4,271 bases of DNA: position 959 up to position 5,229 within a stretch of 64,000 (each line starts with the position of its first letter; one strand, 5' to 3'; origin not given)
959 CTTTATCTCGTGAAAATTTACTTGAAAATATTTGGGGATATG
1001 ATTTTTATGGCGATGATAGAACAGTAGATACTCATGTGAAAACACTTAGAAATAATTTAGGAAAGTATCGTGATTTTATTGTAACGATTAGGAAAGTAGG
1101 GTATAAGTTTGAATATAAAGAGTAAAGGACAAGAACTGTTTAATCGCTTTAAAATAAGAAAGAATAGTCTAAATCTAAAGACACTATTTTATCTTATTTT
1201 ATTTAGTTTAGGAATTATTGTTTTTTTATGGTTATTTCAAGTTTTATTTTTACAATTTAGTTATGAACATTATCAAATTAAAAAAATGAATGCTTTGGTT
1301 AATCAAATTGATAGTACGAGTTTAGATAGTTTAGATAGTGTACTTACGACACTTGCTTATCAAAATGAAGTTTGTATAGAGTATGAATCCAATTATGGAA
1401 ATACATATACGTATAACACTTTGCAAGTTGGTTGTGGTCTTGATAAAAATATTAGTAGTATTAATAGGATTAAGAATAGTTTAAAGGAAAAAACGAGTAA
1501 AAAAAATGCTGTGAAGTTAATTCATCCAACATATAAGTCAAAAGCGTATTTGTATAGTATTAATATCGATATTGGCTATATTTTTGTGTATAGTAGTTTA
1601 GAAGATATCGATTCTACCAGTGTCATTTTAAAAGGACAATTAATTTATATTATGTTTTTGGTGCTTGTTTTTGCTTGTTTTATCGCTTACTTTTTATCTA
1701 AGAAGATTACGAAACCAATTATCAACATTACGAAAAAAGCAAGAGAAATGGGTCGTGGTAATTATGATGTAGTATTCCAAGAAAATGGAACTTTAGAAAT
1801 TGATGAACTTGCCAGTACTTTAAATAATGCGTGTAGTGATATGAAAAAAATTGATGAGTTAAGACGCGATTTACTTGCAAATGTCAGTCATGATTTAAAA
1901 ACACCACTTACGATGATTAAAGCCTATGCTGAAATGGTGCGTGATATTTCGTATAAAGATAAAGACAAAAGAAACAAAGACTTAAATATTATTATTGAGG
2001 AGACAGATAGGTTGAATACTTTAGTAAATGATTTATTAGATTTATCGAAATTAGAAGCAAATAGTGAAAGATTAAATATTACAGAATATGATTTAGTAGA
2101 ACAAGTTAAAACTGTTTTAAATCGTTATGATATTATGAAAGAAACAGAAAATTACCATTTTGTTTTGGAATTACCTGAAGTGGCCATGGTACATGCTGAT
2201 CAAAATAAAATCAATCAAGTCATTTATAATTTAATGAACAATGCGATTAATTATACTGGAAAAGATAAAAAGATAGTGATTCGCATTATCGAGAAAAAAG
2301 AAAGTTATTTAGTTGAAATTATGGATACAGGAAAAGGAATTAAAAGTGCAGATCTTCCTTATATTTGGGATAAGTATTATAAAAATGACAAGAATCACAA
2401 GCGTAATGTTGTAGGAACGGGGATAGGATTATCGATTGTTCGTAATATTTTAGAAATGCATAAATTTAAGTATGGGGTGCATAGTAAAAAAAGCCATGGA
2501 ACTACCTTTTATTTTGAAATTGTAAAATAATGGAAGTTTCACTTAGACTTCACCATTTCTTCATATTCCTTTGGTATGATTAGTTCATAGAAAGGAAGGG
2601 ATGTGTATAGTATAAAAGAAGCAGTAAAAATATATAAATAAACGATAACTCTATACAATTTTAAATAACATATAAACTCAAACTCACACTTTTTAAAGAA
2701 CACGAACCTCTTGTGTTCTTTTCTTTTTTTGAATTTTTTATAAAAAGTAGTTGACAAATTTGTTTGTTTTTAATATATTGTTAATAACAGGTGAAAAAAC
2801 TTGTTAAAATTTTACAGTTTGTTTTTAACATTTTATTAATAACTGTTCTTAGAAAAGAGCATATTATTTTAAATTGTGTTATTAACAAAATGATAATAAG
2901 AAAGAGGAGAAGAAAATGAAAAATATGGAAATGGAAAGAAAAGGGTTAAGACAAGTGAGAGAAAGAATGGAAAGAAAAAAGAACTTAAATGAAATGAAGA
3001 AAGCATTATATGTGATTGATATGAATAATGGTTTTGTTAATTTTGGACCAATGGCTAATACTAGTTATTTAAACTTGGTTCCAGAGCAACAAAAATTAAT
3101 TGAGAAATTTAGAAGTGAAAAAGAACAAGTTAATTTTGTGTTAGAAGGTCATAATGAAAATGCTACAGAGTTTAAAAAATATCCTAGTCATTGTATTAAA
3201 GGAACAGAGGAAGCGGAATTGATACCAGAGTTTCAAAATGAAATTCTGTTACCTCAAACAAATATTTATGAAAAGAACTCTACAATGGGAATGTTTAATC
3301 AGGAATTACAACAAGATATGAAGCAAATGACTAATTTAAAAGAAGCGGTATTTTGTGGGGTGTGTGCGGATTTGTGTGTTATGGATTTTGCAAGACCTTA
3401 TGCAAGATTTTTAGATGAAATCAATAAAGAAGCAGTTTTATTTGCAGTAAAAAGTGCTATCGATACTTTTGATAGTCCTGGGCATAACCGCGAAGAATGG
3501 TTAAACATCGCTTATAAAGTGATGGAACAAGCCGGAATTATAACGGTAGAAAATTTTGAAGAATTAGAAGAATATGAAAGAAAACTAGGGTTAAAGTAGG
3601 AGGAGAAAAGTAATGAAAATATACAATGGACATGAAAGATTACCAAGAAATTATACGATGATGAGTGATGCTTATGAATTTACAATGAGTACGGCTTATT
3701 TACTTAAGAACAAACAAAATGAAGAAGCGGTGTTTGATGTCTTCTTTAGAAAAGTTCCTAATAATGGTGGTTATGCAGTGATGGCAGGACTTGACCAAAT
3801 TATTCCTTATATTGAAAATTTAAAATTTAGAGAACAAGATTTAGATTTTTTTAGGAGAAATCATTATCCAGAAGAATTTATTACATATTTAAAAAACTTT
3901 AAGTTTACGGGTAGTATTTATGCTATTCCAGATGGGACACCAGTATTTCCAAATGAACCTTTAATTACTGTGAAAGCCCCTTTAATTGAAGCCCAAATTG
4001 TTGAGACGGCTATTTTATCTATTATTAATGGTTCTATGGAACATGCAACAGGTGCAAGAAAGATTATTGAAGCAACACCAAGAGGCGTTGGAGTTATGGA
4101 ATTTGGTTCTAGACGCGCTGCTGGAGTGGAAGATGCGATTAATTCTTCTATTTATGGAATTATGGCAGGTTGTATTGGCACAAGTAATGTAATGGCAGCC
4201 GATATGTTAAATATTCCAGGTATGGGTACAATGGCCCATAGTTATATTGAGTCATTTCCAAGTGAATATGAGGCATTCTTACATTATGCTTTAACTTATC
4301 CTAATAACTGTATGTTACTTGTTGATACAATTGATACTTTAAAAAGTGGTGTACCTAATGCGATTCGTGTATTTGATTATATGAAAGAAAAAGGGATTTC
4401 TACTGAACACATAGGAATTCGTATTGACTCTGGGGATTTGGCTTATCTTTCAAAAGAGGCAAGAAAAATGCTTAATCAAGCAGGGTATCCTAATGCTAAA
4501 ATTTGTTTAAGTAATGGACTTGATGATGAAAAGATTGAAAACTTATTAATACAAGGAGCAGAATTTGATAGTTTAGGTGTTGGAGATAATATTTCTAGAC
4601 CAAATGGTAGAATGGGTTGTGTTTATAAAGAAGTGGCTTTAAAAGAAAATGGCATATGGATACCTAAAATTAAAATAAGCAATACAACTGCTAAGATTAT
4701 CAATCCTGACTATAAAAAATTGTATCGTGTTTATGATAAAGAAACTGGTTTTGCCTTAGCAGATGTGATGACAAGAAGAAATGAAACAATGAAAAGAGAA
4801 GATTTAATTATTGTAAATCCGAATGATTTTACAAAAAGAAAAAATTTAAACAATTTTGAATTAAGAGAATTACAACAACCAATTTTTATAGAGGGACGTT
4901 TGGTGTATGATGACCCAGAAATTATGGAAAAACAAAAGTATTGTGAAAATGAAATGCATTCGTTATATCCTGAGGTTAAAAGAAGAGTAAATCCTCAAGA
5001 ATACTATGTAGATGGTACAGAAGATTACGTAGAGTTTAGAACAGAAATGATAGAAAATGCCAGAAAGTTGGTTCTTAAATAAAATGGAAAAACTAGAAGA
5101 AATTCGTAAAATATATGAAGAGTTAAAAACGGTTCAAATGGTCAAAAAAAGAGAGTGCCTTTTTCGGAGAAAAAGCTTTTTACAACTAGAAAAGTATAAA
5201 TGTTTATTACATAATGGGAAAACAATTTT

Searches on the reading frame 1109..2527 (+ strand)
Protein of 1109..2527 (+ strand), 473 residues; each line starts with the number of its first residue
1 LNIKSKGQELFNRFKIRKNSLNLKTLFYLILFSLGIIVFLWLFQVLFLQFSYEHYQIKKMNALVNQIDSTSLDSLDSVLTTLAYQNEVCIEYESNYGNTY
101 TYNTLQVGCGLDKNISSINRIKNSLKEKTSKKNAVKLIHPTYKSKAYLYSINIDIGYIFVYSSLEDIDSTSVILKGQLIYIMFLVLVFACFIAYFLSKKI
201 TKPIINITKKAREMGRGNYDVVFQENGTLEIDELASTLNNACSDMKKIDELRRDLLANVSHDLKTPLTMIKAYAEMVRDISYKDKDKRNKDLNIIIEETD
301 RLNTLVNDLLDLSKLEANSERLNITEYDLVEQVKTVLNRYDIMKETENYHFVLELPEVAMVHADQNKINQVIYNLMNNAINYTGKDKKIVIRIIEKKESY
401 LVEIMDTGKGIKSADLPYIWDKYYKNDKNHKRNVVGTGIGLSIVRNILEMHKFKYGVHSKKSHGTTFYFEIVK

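Call 99: search_protein_families(library=ncbifam, proteins=[window:1109-2527:+], max_evalue=0.00001)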
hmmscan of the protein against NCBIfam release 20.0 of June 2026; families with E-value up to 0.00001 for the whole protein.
window:1109-2527:+ (473 aa): 76 families (the best 25 are shown)
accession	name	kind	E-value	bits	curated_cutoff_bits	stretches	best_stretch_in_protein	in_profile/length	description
NF033092.0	HK_WalK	equivalog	1.9e-74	251.3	725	2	244-471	364-592/594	cell wall metabolism sensor histidine kinase WalK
NF046044.1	PnpS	equivalog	2.8e-64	217.5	400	1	243-471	161-389/390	two-component system histidine kinase PnpS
TIGR02966.1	phoR_proteo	equivalog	8.2e-60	202.6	334.2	1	242-470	104-332/333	phosphate regulon sensor histidine kinase PhoR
NF040691.1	MtrAB_MtrB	equivalog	1.4e-47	162.9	450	1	159-468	171-487/507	MtrAB system histidine kinase MtrB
NF041210.1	his_kin_PieS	equivalog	1.3e-44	153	850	1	177-469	168-466/474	two component system sensor histidine kinase PieS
NF008235.0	PRK11006.1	equivalog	3.4e-44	151.4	390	1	242-471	194-421/431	phosphate regulon sensor histidine kinase PhoR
TIGR01386.1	cztS_silS_copS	subfamily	6.5e-44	150.7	292.55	1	158-470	146-455/457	heavy metal sensor histidine kinase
NF033093.1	HK_VicK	exception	6.2e-42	143.8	680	1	246-468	203-430/448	cell wall metabolism sensor histidine kinase VicK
NF041735.1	hist_kin_RppB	equivalog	7.6e-42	143.6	400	1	256-470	220-436/438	two-component system sensor histidine kinase RppB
NF012163.2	BaeS_SmeS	equivalog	1.4e-41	142.9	500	1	178-452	166-437/457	sensor histidine kinase efflux regulator BaeS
NF041947.1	LuxQ_Vibrio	equivalog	6e-41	140.2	1200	1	250-471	470-694/843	quorum-sensing autoinducer 2 sensor kinase/phosphatase LuxQ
NF045911.1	TCSHisKinNblS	equivalog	3.2e-40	138.1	1000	1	249-471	385-618/621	two-component system sensor histidine kinase NblS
NF007837.0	PRK10549.1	equivalog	4e-39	134.6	603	1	181-454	169-439/466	envelope stress sensor histidine kinase BaeS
NF033091.0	HK_VanS_ACDEFG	equivalog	2.4e-38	131.9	400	1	179-462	6-284/293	vancomycin resistance histidine kinase VanS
NF008312.0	PRK11100.1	equivalog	5.4e-38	131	356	1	178-466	184-467/477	two-component system sensor histidine kinase CreC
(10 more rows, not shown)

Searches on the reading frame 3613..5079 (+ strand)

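Call 99: search_protein_families(library=ncbifam, proteins=[window:3613-5079:+], max_evalue=0.00001)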
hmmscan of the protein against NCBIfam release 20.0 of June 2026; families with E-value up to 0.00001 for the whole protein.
window:3613-5079:+ (489 aa): 11 families
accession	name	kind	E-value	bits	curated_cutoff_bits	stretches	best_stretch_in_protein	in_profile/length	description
NF006695.0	PRK09243.1-2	equivalog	1.2e-167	558.4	469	1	12-485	4-477/480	nicotinate phosphoribosyltransferase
NF006694.0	PRK09243.1-1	equivalog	7.1e-137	457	663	1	13-486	6-479/485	nicotinate phosphoribosyltransferase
NF009131.0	PRK12484.1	equivalog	2.6e-135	451.6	330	1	12-484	4-445/455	nicotinate phosphoribosyltransferase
TIGR01513.1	NAPRTase_put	equivalog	3e-132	441.8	297.4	1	16-469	2-449/452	nicotinate phosphoribosyltransferase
NF006697.0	PRK09243.1-4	equivalog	5.2e-130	434.3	776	1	14-486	9-480/488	nicotinate phosphoribosyltransferase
NF006696.0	PRK09243.1-3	equivalog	4.1e-104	348.8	503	1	11-478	9-442/451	nicotinate phosphoribosyltransferase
NF006698.0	PRK09243.1-5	equivalog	1.6e-70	238.1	531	1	13-455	14-422/440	nicotinate phosphoribosyltransferase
NF006415.0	PRK08662.1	equivalog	2.2e-32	112.3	243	1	99-331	69-295/381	nicotinate phosphoribosyltransferase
NF003704.0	PRK05321.1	subfamily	9.3e-19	67.7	379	1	18-367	16-379/398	nicotinate phosphoribosyltransferase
TIGR01514.1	NAPRTase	equivalog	1.6e-15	57.1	269.55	1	18-311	8-325/399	nicotinate phosphoribosyltransferase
NF005529.0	PRK07188.1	equivalog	1.1e-14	54.2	378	1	101-329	79-321/358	nicotinate phosphoribosyltransferase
